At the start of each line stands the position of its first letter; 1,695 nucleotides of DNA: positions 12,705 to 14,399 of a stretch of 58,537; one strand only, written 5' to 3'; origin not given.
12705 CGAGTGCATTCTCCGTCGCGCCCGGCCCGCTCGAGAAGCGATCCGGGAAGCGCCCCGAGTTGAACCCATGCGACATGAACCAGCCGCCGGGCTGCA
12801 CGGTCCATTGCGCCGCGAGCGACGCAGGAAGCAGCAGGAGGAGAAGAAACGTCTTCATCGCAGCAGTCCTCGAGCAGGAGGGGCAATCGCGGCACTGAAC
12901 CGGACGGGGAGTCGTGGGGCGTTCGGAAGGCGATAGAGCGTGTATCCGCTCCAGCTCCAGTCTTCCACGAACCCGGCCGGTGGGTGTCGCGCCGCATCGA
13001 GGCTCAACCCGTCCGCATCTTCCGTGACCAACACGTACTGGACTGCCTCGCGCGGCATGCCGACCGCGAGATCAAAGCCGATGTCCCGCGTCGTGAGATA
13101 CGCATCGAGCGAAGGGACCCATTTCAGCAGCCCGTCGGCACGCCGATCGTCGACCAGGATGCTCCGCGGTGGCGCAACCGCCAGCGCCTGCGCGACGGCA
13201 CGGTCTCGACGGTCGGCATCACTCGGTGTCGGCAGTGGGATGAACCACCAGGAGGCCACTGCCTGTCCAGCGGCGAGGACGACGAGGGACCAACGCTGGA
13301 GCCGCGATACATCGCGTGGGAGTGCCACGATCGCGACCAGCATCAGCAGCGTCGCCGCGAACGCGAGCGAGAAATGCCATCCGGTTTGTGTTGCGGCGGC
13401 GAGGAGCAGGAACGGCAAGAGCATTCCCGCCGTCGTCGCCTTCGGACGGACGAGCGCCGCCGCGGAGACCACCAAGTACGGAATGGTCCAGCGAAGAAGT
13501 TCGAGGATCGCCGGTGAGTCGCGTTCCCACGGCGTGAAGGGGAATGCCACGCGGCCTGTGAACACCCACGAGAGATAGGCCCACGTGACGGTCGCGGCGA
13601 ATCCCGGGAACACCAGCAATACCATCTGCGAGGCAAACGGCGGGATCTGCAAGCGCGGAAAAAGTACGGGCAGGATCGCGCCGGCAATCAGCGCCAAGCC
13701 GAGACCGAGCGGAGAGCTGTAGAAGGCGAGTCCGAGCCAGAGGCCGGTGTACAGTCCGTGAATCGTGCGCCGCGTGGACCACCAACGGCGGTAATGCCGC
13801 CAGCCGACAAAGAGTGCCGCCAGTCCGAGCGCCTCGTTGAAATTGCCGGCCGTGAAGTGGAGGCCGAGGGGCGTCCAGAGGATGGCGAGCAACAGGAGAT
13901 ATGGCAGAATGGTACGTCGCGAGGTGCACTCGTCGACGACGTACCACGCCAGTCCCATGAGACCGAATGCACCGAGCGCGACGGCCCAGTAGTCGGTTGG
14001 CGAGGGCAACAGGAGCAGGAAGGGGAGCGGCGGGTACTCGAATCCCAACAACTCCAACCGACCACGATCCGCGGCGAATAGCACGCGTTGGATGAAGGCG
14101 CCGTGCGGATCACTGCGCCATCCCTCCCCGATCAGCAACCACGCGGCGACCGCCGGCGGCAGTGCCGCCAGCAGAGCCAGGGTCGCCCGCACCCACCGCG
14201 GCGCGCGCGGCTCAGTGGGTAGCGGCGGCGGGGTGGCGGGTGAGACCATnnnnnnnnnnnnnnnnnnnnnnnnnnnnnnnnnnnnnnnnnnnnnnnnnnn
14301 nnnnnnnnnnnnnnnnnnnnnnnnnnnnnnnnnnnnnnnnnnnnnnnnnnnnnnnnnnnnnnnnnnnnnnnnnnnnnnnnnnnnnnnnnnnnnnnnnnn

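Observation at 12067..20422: Six-gene, translationally coupled synthase-type exopolysaccharide-like locus of uncharacterised composition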

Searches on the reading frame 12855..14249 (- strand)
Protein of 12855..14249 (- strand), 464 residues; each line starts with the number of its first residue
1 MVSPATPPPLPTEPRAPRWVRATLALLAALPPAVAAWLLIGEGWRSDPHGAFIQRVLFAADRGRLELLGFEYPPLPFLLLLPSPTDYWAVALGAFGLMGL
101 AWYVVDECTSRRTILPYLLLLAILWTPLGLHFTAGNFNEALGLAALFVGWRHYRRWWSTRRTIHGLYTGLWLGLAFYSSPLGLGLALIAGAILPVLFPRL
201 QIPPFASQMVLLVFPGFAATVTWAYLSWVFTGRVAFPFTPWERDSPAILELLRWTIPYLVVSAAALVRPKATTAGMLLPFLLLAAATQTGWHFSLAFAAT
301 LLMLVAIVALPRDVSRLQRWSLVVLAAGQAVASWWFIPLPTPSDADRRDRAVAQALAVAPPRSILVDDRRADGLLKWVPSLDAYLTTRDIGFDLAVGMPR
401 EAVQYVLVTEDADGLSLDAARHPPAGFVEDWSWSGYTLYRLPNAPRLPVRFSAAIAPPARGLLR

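Call 3: search_protein_families(library=pfam, proteins=[window:12855-14249:-], max_evalue=0.1)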
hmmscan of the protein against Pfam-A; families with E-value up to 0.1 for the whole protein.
window:12855-14249:- (464 aa): 0 families

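Call 4: search_protein_families(library=ncbifam, proteins=[window:12855-14249:-], max_evalue=0.1)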
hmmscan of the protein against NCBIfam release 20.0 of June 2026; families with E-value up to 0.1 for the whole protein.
window:12855-14249:- (464 aa): 0 families

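Call 26: search_solved_structures(query=A2, max_evalue=10)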
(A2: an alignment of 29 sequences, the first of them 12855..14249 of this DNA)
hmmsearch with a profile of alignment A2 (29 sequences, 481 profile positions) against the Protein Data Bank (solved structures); distinct sequences matched with E-value up to 10: 1.
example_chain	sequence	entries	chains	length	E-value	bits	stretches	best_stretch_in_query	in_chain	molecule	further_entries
8jj5_D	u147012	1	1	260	0.11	14.4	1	229-306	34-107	UPK1B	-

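Call 29: search_protein_families(library=pfam, alignment_id=A2, max_evalue=0.01)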
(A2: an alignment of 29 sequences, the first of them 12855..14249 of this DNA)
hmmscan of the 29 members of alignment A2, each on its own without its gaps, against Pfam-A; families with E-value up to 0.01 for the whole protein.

A. member 1, window:12855-14249:- (464 aa): 0 families

B. families by the number of members that match (of 29 scanned): 2 families
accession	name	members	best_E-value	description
PF13231.12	PMT_2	3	7.1e-07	Dolichyl-phosphate-mannose-protein mannosyltransferase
PF02366.24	PMT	3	0.00034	Dolichyl-phosphate-mannose-protein mannosyltransferase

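Call 33: find_homologous_proteins(query=window:12855-14249:-)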
Query window:12855-14249:- (464 aa): 79 proteins with E <= 0.001 among 8000 candidates.
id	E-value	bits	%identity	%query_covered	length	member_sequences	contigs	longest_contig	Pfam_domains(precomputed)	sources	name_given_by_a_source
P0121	0.0e+0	1024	100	100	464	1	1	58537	-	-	-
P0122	4.9e-248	842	81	99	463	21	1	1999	-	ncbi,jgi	jgi:hypothetical protein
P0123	1.0e-247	841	81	99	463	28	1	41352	-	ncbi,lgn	-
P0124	2.5e-246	836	82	100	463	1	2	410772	-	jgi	jgi:hypothetical protein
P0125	1.1e-242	824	80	100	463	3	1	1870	-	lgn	-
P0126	3.2e-193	661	67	99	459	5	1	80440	-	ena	-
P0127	1.5e-192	659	68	98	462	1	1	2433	-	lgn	-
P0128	2.1e-189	649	67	99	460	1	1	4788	-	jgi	jgi:hypothetical protein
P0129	2.3e-189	649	66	95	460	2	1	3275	-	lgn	-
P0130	4.6e-189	648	65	99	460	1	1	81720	-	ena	-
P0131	4.7e-189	648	66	99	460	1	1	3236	-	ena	-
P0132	1.2e-188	646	66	99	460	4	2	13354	-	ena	-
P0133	8.5e-188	643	68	95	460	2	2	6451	-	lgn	-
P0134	2.2e-187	642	67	99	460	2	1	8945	-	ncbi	-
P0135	4.7e-187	641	66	98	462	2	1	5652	-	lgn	-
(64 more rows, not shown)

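Call 34: find_homologous_proteins(query=A2, max_evalue=0.00001)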
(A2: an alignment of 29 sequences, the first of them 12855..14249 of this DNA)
Query A2 (29 sequences) (464 aa, profile of the alignment): 85 proteins with E <= 0.00001 among 8000 candidates.
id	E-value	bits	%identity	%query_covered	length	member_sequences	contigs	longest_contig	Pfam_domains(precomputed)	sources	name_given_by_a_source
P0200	6.6e-119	416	21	33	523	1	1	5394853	-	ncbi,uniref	ncbi:hypothetical protein [Pedobacter sp. KACC 23697]|uniref:Glycosyltransferase RgtA/B/C/D-like dom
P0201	1.3e-118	415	21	33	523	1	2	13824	-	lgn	-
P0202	5.2e-113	396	22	26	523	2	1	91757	-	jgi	jgi:hypothetical protein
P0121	1.9e-106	375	100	100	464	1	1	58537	-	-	-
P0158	1.4e-103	365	63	98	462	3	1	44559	-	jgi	jgi:hypothetical protein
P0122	2.5e-102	361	81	99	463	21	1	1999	-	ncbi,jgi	jgi:hypothetical protein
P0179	2.6e-102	361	63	98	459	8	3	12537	-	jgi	jgi:hypothetical protein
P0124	5.7e-101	357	82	100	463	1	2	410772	-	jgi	jgi:hypothetical protein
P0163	2.3e-100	355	65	97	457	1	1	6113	-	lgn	-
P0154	4.5e-100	354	64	99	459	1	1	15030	-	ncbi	-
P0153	1.5e-99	352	63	100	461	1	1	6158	-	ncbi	-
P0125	2.6e-99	351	80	100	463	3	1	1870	-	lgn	-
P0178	8.4e-99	350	63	95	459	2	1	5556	-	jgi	jgi:hypothetical protein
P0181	9.9e-99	349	62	98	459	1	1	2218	-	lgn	-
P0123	1.6e-98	349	81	99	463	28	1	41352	-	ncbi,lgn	-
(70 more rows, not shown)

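Call 51: predict_structure(alignment_id=A4)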
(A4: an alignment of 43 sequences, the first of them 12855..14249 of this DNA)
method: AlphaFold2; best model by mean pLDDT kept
length: 464 residues; sequences in the alignment: 43
mean_pLDDT: 84.5   pTM: 0.86
mean pLDDT of the five models: 84.5, 84.6, 82.0, 81.7, 81.4
residues with pLDDT >= 90: 223; 70-90: 160; 50-70: 65; < 50: 16
segments of 3 or more residues with pLDDT < 50: 1-4, 454-464
pLDDT, mean of each block of 10 residues (from residue 1): 49 83 98 96 89 91 84 81 93 97 94 95 96 92 92 85 85 82 66 65 62 68 79 63 75 88 78 72 82 88 91 91 94 92 90 94 94 93 93 94 96 85 91 93 93 52 44
secondary structure, 60 per line:
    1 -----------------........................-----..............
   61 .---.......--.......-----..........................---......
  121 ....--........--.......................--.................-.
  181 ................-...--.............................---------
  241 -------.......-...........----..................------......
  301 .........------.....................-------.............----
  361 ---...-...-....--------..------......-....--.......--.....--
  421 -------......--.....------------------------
elements in order: H18-41 H47-61 H65-71 H74-80 H86-111 H115-124 H127-134 H137-159 H162-178 H180-196 H203-231 H248-254 H256-266 H271-288 H295-309 H316-336 H344-356 E364-366 H372-375 H392-397 H399-402 E405-411 E428-433 E436-440

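Call 54: fold_search(model_id=the predicted structure, library=pdb)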
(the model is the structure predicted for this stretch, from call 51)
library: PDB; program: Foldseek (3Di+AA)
matches with E <= 10: 279; with E <= 0.001: 1
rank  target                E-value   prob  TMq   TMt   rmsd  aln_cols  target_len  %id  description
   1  7oci_F                2.9e-04  1.00  0.51  0.39  12.1       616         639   12  Cryo-EM structure of yeast Ost6p containing oligosaccharyltransferase complex (released 2022-02-16)
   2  8if8_C                1.0e-03  1.00  0.44  0.37  12.7       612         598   13  Arabinosyltransferase AftA (released 2023-05-31)
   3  8age_A                2.7e-03  1.00  0.54  0.41  11.2       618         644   13  Structure of yeast oligosaccharylransferase complex with acceptor peptide bound (released 2022-12-07)
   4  6c26_A                2.8e-03  1.00  0.47  0.36  12.2       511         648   13  The Cryo-EM structure of a eukaryotic oligosaccharyl transferase complex (released 2018-01-31)
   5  3rce_A                3.1e-03  1.00  0.49  0.36   8.4       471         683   11  Bacterial oligosaccharyltransferase PglB (released 2011-06-15)
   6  5f15                  4.9e-03  1.00  0.53  0.47   8.8       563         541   14  Crystal Structure of ArnT from Cupriavidus metallidurans bound to Undecaprenyl phosphate (released 2016-02-17)
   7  8agb_A                5.6e-03  1.00  0.52  0.39  11.4       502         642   13  Structure of yeast oligosaccharylransferase complex with lipid-linked oligosaccharide bound (released 2022-12-07)
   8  8pn9_A                5.8e-03  1.00  0.51  0.38  11.4       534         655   10  Structure of human oligosaccharyltransferase OST-A complex bound to NGI-1 (released 2024-05-08)
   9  6gxc_A                6.4e-03  1.00  0.50  0.36   8.3       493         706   10  Bacterial oligosaccharyltransferase PglB in complex with an inhibitory peptide and a reactive lipid-linked oligosaccha (released 2018-11-14)
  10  6s7o_A                8.6e-03  1.00  0.52  0.40  11.1       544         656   10  Cryo-EM structure of human oligosaccharyltransferase complex OST-A (released 2019-12-18)
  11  9n9j_I                1.4e-02  1.00  0.54  0.38  10.0       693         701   10  Structure of a GRP94 folding intermediate engaged with a CCDC134- and FKBP11-bound secretory translocon (released 2025-11-19)
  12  5ogl_A                1.6e-02  1.00  0.51  0.36   8.2       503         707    9  Structure of bacterial oligosaccharyltransferase PglB in complex with an acceptor peptide and an lipid-linked oligosac (released 2017-10-25)
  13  6s7t_A                1.6e-02  0.98  0.34  0.26  12.2       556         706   12  Cryo-EM structure of human oligosaccharyltransferase complex OST-B (released 2019-12-18)
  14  8b6l_I                2.3e-02  1.00  0.52  0.38   8.7       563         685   10  Subtomogram average of the human Sec61-TRAP-OSTA-translocon (released 2022-12-07)
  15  8agc_A                2.3e-02  1.00  0.52  0.38  11.1       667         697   12  Structure of yeast oligosaccharylransferase complex with lipid-linked oligosaccharide and non-acceptor peptide bound (released 2022-12-07)
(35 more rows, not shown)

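Call 84: search_protein_representatives(alignment_id=A4)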
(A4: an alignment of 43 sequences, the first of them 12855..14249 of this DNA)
Query: 43 sequences, 458 profile positions. Proteins with E-value up to 0.001 (for the whole library): 1043; up to 1e-10: 389; up to 1e-30: 71. The best 150 are listed.
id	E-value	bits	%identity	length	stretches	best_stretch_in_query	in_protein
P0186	2.0e-216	735.7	-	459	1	1-454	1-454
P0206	2.6e-83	296.9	-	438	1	18-439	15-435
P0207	9.0e-77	275.3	-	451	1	20-445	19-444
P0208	4.9e-74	266.3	-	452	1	22-445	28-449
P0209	2.1e-73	264.2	-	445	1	28-445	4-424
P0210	2.2e-67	244.4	-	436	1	21-445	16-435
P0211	5.3e-67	243.1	-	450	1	22-445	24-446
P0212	9.3e-66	239.0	-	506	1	20-445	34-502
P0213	5.3e-64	233.2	-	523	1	22-413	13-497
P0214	2.0e-63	231.4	-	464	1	23-445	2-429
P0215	1.1e-62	228.8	-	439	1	22-444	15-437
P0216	1.6e-61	225.0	-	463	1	1-444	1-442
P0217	2.6e-60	221.1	-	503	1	18-448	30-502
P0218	2.7e-60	221.0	-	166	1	298-456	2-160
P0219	4.4e-60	220.3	-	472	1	24-412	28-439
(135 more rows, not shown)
